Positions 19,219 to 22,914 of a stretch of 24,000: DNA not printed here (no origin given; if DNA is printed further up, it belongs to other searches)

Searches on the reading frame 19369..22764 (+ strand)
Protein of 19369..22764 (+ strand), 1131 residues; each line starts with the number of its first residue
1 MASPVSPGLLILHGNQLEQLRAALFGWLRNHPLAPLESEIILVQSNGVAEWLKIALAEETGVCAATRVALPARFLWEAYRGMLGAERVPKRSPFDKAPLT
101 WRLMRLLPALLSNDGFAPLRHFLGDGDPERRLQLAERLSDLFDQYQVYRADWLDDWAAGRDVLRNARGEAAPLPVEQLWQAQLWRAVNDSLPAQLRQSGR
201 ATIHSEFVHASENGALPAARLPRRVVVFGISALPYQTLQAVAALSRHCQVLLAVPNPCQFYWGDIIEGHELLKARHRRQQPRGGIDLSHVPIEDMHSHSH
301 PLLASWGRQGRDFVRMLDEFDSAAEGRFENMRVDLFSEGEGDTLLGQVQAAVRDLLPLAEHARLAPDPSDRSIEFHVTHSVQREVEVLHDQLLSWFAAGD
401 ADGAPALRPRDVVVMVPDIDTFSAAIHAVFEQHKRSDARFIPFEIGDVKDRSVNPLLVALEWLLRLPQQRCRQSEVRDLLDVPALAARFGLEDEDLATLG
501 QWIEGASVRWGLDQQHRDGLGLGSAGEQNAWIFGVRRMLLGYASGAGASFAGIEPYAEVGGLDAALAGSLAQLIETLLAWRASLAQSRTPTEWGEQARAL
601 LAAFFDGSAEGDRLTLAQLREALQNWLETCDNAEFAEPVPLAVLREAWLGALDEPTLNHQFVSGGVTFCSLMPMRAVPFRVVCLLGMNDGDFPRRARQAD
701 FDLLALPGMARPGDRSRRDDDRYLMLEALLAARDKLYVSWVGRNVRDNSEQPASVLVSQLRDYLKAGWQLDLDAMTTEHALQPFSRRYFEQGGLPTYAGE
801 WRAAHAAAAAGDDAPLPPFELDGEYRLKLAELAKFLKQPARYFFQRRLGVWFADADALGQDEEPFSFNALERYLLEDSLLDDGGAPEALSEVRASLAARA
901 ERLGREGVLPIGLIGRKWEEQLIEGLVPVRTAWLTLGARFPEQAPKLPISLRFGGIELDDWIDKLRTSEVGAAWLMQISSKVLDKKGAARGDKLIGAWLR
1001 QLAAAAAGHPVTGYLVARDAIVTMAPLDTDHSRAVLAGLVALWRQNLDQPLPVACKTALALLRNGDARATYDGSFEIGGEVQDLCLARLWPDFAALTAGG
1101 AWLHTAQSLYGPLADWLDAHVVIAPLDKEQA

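Call 3: search_protein_families(library=pfam, proteins=[window:19369-22764:+], max_evalue=0.01)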
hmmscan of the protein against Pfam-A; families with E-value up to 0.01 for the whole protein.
window:19369-22764:+ (1131 aa): 2 families
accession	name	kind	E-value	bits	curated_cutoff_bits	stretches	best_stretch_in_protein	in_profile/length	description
PF04257.20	Exonuc_V_gamma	-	5.1e-98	328.6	25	1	9-354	1-313/314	Exodeoxyribonuclease V, gamma subunit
PF17946.7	RecC_C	-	1.7e-40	139.5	22.6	1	827-1064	4-200/202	RecC C-terminal domain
